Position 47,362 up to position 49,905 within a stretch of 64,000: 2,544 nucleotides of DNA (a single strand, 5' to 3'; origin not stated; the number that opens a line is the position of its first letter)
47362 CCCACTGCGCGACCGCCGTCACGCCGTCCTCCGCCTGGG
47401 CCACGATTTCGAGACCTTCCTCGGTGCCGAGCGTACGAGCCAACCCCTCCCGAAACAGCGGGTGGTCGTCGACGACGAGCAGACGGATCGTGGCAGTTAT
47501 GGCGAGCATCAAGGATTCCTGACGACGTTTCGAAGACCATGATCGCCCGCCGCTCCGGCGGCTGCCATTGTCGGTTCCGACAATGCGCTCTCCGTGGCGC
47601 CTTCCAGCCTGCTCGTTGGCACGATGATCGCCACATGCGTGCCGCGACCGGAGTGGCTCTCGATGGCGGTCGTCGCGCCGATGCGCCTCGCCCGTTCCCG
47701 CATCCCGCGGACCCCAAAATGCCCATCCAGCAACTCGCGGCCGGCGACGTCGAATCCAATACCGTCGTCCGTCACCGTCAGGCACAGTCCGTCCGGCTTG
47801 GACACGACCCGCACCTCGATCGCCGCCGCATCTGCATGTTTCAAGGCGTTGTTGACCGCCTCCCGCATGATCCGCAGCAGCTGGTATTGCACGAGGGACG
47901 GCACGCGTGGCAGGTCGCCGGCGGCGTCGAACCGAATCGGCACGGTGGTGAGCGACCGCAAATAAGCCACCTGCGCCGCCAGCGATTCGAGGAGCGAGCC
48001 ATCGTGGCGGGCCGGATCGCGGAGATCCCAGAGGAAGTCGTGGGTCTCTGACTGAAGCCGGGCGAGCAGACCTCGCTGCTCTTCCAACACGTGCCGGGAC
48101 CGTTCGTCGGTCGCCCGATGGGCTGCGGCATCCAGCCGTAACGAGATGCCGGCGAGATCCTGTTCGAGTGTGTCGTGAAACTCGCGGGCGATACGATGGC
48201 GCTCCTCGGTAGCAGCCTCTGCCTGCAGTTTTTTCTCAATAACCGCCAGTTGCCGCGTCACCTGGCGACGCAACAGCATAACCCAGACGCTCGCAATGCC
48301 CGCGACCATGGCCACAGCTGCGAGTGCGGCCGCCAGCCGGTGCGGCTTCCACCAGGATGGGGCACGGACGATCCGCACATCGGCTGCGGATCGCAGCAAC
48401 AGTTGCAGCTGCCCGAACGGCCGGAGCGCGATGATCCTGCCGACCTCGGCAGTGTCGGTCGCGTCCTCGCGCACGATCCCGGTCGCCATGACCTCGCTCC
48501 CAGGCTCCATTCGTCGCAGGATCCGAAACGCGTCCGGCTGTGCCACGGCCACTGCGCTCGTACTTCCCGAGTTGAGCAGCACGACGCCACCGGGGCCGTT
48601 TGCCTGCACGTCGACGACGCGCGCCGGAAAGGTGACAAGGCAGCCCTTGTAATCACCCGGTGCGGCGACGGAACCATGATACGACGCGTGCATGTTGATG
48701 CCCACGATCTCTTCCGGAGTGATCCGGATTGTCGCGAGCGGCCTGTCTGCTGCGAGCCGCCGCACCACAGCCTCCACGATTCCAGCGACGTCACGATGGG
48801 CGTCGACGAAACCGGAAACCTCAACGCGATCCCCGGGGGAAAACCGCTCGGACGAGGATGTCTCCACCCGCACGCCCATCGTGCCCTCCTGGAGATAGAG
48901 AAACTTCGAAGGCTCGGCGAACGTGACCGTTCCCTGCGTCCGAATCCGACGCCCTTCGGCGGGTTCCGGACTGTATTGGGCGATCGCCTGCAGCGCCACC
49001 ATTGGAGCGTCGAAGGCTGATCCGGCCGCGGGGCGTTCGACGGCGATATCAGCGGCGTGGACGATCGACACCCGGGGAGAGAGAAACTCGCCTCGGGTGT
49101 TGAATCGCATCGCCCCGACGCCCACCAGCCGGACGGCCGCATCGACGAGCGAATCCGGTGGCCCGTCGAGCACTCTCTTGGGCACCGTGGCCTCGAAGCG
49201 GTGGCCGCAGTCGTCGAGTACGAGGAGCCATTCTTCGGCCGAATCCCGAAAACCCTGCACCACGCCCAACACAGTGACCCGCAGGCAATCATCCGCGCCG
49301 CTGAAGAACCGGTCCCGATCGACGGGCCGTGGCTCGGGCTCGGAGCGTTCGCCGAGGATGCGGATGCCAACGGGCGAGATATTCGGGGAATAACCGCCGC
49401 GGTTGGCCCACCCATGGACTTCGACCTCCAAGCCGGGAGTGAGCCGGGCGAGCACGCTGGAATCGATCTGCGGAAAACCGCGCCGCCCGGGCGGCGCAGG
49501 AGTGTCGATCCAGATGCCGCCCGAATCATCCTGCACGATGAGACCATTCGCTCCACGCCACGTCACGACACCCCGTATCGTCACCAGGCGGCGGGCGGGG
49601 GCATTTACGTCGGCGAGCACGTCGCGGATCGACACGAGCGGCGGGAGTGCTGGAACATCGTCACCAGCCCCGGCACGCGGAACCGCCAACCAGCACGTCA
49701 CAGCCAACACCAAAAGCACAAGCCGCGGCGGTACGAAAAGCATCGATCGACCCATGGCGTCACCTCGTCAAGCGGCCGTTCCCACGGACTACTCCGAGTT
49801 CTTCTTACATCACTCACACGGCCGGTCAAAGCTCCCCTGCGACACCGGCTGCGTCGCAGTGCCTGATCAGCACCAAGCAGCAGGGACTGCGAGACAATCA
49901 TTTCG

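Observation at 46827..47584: Twin 18-bp palindromes tie the NarL-type regulator to itself and to the DUF1559/PSD/DUF1552 operon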

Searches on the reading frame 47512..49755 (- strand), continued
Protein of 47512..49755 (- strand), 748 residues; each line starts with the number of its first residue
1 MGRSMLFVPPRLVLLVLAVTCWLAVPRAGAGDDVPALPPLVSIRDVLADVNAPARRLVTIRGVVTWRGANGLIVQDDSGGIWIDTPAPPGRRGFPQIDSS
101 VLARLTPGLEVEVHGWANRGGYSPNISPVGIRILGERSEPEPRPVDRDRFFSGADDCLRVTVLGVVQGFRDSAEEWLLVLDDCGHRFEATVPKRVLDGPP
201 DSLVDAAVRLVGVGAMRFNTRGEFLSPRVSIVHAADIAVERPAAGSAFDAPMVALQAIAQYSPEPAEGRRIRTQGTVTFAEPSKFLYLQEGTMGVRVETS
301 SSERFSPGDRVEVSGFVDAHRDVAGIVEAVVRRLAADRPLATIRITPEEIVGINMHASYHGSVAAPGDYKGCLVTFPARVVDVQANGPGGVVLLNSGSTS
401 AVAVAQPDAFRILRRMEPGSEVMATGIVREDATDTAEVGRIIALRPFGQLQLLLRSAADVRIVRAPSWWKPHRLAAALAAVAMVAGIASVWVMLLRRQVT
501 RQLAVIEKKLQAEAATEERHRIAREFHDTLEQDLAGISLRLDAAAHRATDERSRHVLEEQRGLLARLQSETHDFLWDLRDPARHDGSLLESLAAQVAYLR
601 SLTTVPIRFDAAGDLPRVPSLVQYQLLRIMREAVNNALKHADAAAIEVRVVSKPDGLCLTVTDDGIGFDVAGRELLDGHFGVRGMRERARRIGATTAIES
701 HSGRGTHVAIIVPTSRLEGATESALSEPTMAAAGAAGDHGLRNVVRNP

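Call 45: search_protein_families(library=pfam, proteins=[L001:5280-6311:+, L006:7619-10969:+, L010:3321-6824:+, L005:9017-10156:+, L025:8115-10682:+, L011:4355-6622:+, L088:12984-14564:+], max_evalue=0.01)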
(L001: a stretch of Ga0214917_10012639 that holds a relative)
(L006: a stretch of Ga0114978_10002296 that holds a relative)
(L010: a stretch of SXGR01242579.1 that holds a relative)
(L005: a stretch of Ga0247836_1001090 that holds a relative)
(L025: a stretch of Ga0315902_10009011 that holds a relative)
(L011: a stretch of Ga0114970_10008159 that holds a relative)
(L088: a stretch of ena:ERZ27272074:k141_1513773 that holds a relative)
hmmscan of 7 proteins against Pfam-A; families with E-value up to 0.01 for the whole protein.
L001:5280-6311:+ (344 aa): 2 families
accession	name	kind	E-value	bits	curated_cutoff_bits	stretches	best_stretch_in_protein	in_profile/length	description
PF07596.16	SBP_bac_10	-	5.6e-47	161.5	23.3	1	49-299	1-267/268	Protein of unknown function (DUF1559)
PF07963.17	N_methyl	-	5.2e-07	29.4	21.2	1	21-44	3-26/27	Prokaryotic N-terminal methylation motif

L006:7619-10969:+ (1117 aa): 1 family
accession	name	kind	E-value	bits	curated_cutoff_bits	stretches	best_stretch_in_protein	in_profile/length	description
PF07715.20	Plug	-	1.9e-05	25.5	23.9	1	70-174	2-107/107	TonB-dependent Receptor Plug Domain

L010:3321-6824:+ (1168 aa): 1 family
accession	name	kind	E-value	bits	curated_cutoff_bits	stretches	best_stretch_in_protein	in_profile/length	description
PF07715.20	Plug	-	1.2e-05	26.2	23.9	1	73-186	2-107/107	TonB-dependent Receptor Plug Domain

L005:9017-10156:+ (380 aa): 2 families
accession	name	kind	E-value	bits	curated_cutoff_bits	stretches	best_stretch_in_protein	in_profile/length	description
PF07596.16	SBP_bac_10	-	6.4e-37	128.5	23.3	1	68-356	1-263/268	Protein of unknown function (DUF1559)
PF07963.17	N_methyl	-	1.6e-06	27.9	21.2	1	41-63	4-26/27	Prokaryotic N-terminal methylation motif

L025:8115-10682:+ (856 aa): 3 families
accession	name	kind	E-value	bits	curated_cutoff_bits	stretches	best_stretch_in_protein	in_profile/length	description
PF07587.16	PSD1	-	5.9e-47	160.6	28.5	1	517-770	2-240/244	Protein of unknown function (DUF1553)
PF07583.16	PSCyt2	-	5.7e-42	144.5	29.8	1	273-456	2-204/209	Protein of unknown function (DUF1549)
PF19381.4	DUF5956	-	0.0038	17.9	24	1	209-292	8-83/100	Family of unknown function (DUF5956)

L011:4355-6622:+ (756 aa): 2 families
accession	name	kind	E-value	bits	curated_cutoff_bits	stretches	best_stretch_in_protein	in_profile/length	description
PF00593.30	TonB_dep_Rec_b-barrel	-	2.8e-35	123.5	27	1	274-730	27-436/436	TonB dependent receptor-like, beta-barrel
PF07715.20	Plug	-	1.5e-14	54.9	23.9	1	70-166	2-106/107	TonB-dependent Receptor Plug Domain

L088:12984-14564:+ (527 aa): 1 family
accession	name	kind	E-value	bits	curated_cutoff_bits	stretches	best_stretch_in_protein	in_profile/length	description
PF00722.28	Glyco_hydro_16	-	3.7e-15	56.3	22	1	357-490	27-146/175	Glycosyl hydrolases family 16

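Call 48: predict_structure(alignment_id=A2)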
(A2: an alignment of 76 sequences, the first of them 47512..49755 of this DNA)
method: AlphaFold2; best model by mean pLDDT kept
length: 748 residues; sequences in the alignment: 76
mean_pLDDT: 84.2   pTM: 0.61
mean pLDDT of the five models: 84.2, 83.4, 82.7, 81.4, 81.0
residues with pLDDT >= 90: 440; 70-90: 174; 50-70: 77; < 50: 57
segments of 3 or more residues with pLDDT < 50: 1-7, 25-33, 434-444, 721-748
pLDDT, mean of each block of 10 residues (from residue 1): 45 68 50 68 90 86 95 96 78 72 96 89 87 97 94 95 96 95 93 94 96 92 90 97 94 92 80 97 96 96 96 94 92 96 97 92 90 98 94 96 96 96 96 51 59 97 89 88 90 82 61 55 67 75 77 77 73 64 72 92 95 87 92 93 96 93 93 70 90 95 94 85 40 35 36
secondary structure, 60 per line:
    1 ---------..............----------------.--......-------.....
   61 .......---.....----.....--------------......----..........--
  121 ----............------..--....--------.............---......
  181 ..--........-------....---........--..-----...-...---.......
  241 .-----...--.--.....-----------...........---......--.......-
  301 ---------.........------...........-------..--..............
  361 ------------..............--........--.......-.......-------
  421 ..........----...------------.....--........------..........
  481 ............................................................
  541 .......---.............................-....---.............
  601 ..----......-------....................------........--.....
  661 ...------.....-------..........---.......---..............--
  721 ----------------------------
elements in order (helices of 4 or more, strands of 3 or more residues): H10-23 H43-48 E56-67 E71-75 E80-84 H99-104 E109-118 E125-136 H147-150 E159-171 E175-182 E185-192 H200-203 E207-214 E224-226 E228-230 E237-241 H255-259 E271-281 E285-290 E293-299 E310-318 E325-335 H347-360 E373-386 E389-396 E399-405 H407-413 E421-430 E450-454 E460-464 H471-547 H551-579 H581-584 H588-602 E607-612 H620-639 E646-653 E656-663 H670-674 H682-691 E695-701 E705-713 H714-718

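Call 53: search_protein_families(library=pfam, proteins=[L006:1046-4198:+, L006:10982-12475:-, L010:6851-8359:+, L011:6-1145:+, L005:174-3212:+, L005:3316-4614:+, L005:10790-12247:-, L025:10682-11995:+, L025:1003-6174:+], max_evalue=0.001)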
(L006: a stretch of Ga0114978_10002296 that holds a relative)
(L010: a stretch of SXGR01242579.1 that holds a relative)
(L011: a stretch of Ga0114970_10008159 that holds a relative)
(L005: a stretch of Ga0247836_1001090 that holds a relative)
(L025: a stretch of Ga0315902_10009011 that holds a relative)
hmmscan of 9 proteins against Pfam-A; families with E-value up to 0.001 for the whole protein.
L006:1046-4198:+ (1051 aa): 3 families
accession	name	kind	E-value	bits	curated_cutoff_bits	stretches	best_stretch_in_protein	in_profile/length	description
PF00593.30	TonB_dep_Rec_b-barrel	-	7.5e-24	85.8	27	1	453-1013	52-436/436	TonB dependent receptor-like, beta-barrel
PF07715.20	Plug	-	1.1e-09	39.2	23.9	1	158-260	5-106/107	TonB-dependent Receptor Plug Domain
PF13620.12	CarboxypepD_reg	-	2.2e-07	31.6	32.3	1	43-119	1-81/82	Carboxypeptidase regulatory-like domain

L006:10982-12475:- (498 aa): 0 families

L010:6851-8359:+ (503 aa): 5 families
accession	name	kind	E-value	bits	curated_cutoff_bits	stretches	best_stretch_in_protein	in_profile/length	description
PF00884.28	Sulfatase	-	3.6e-42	145.2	25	1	28-383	1-300/301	Sulfatase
PF16347.10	SGSH_C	-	9.6e-18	65.2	29.3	1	332-472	1-147/154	N-sulphoglucosamine sulphohydrolase, C-terminal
PF01663.27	Phosphodiest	-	4e-12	46.8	23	2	292-333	184-225/342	Type I phosphodiesterase / nucleotide pyrophosphatase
PF01676.23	Metalloenzyme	-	0.00073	19.5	24.3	0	289-384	166-250/252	Metalloenzyme superfamily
PF02995.22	DUF229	-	0.00088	18.5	25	0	285-336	299-350/496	Protein of unknown function (DUF229)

L011:6-1145:+ (380 aa): 0 families

L005:174-3212:+ (1013 aa): 11 families
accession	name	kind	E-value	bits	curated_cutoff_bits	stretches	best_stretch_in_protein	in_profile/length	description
PF07583.16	PSCyt2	-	1.7e-49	169.1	29.8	1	439-622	1-207/209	Protein of unknown function (DUF1549)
PF07587.16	PSD1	-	1.2e-35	123.5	28.5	1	718-986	2-242/244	Protein of unknown function (DUF1553)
PF00515.34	TPR_1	-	1.3e-22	79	27.8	1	159-190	2-33/34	Tetratricopeptide repeat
PF07719.23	TPR_2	-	2.1e-21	74.7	27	1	159-190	2-33/34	Tetratricopeptide repeat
PF13414.12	TPR_11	-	4.5e-21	74.7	26.8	2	165-206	1-42/42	TPR repeat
PF13371.12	TPR_9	-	1.3e-18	67.2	35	3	277-339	10-72/73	Tetratricopeptide repeat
PF13431.12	TPR_17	-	2e-14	53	24.4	0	253-282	4-33/34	Tetratricopeptide repeat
PF13432.12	TPR_16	-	1.3e-12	48.3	32.7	3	267-328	2-63/65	Tetratricopeptide repeat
PF13181.12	TPR_8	-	6.5e-12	45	25.7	0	159-190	2-33/34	Tetratricopeptide repeat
PF13428.12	TPR_14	-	2e-06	28.4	23.5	0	159-193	2-36/44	Tetratricopeptide repeat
PF13176.12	TPR_7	-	0.00075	19.9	27.9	0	165-188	6-29/36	Tetratricopeptide repeat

L005:3316-4614:+ (433 aa): 1 family
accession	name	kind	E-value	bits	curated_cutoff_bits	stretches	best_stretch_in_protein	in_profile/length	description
PF07394.17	DUF1501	-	5.7e-107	358.7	27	1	52-432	1-390/390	Protein of unknown function (DUF1501)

L005:10790-12247:- (486 aa): 1 family
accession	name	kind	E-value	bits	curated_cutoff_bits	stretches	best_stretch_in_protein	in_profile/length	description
PF16116.10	DUF4832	-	2.2e-08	34.6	29.2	1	334-421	95-185/216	Domain of unknown function (DUF4832)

L025:10682-11995:+ (438 aa): 1 family
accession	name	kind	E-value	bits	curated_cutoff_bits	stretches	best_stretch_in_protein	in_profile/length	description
PF07394.17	DUF1501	-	1.8e-94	317.6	27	1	46-435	1-389/390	Protein of unknown function (DUF1501)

L025:1003-6174:+ (1724 aa): 2 families
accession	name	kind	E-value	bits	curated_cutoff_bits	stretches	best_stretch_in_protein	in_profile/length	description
PF07730.19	HisKA_3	-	1.3e-13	51.8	24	1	1496-1560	1-67/68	Histidine kinase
PF02518.31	HATPase_c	-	2e-12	48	26.4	1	1603-1699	5-110/111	Histidine kinase-, DNA gyrase B-, and HSP90-like ATPase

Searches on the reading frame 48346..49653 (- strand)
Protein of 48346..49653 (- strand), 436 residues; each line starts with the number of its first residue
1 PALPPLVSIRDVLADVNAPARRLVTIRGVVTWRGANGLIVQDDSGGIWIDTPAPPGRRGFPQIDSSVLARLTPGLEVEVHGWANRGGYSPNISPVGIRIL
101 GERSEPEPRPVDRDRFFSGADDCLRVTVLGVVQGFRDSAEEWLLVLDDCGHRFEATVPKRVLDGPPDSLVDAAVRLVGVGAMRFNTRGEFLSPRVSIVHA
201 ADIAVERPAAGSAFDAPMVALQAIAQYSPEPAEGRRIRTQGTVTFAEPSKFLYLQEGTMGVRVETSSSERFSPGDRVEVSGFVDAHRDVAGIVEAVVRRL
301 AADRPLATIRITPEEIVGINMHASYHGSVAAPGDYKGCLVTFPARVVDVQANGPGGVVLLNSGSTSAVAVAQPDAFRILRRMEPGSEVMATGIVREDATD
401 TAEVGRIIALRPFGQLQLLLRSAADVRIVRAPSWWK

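Call 58: predict_structure(alignment_id=A3)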
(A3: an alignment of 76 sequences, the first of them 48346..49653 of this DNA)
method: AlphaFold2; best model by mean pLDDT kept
length: 436 residues; sequences in the alignment: 76
mean_pLDDT: 88.2   pTM: 0.83
mean pLDDT of the five models: 88.2, 87.5, 87.0, 87.0, 86.9
residues with pLDDT >= 90: 301; 70-90: 90; 50-70: 26; < 50: 19
segments of 3 or more residues with pLDDT < 50: 398-413
pLDDT, mean of each block of 10 residues (from residue 1): 83 78 94 93 95 60 83 97 81 94 96 92 96 92 92 94 93 96 81 93 94 92 80 78 95 95 94 97 84 95 96 93 86 92 96 90 92 94 95 75 38 75 96 71
secondary structure, 60 per line:
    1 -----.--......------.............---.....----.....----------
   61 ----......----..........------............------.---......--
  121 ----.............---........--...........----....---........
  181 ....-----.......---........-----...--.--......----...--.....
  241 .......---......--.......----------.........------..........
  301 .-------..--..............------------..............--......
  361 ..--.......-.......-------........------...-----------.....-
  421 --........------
elements in order: H9-14 E21-33 E37-41 E46-50 H65-70 E75-84 E91-102 H113-118 E125-137 E141-148 E151-158 H166-169 E173-184 E190-196 E203-207 H221-226 E236-247 E251-256 E259-265 E276-284 E291-301 H313-326 E339-352 E355-362 E365-371 H373-379 E387-394 E415-419 E426-430

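Call 60: fold_search(model_id=the predicted structure, library=pdb)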
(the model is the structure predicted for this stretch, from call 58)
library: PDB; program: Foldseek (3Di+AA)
matches with E <= 10: 1331; with E <= 0.001: 163
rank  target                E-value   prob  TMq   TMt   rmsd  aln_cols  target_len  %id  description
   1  5z7d_A                2.3e-11  1.00  0.22  0.23  21.3       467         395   10  p204HINab-dsDNA complex structure (released 2019-01-30)
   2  5z7d_B                3.4e-11  1.00  0.21  0.22  20.9       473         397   11  p204HINab-dsDNA complex structure (released 2019-01-30)
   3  5z7d_C                9.6e-11  1.00  0.21  0.23  21.3       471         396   11  p204HINab-dsDNA complex structure (released 2019-01-30)
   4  6w6w_A                1.5e-08  1.00  0.24  0.14  21.4       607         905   10  Cryo-EM structure of CST bound to telomeric single-stranded DNA (released 2020-06-03)
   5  8d0b_A                4.1e-08  1.00  0.24  0.12  20.9       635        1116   10  Human CST-DNA polymerase alpha/primase preinitiation complex bound to 4xTEL-foldback template (released 2022-06-22)
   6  7ypo_A                4.4e-07  1.00  0.23  0.28  12.8       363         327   10  Cryo-EM structure of baculovirus LEF-3 in complex with ssDNA (released 2023-01-25)
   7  3u58_C                1.6e-06  1.00  0.19  0.36  14.5       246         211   10  Crystal Structure of the Tetrahymena telomerase processivity factor Teb1 AB (released 2011-12-28)
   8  7yny_H                1.9e-06  1.00  0.22  0.26  14.9       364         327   11  Crystal structure of baculovirus LEF-3 from Helicoverpa armigera nucleopolyhedrovirus (released 2023-01-25)
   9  7yny_A                2.1e-06  1.00  0.22  0.28  14.6       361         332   10  Crystal structure of baculovirus LEF-3 from Helicoverpa armigera nucleopolyhedrovirus (released 2023-01-25)
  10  3u58_B                2.5e-06  1.00  0.18  0.34  14.7       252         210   10  Crystal Structure of the Tetrahymena telomerase processivity factor Teb1 AB (released 2011-12-28)
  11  7yny_C                4.1e-06  1.00  0.22  0.27  14.6       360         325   10  Crystal structure of baculovirus LEF-3 from Helicoverpa armigera nucleopolyhedrovirus (released 2023-01-25)
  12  8u5y_A                5.1e-06  1.00  0.24  0.17  21.0       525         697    8  human RADX trimer bound to ssDNA (released 2023-10-11)
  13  7cuh_A                5.4e-06  1.00  0.22  0.28  14.2       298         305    9  Crystal structure of fission yeast Pot1 and ssDNA (released 2021-08-25)
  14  3rn5_D                6.0e-06  1.00  0.19  0.34   9.2       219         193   10  Structural basis of cytosolic DNA recognition by innate immune receptors (released 2012-04-25)
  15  3go5                  9.9e-06  0.99  0.12  0.17  17.0       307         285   12  Crystal structure of a multidomain protein with nucleic acid binding domains (sp_0946) from streptococcus pneumoniae tig (released 2009-04-07)
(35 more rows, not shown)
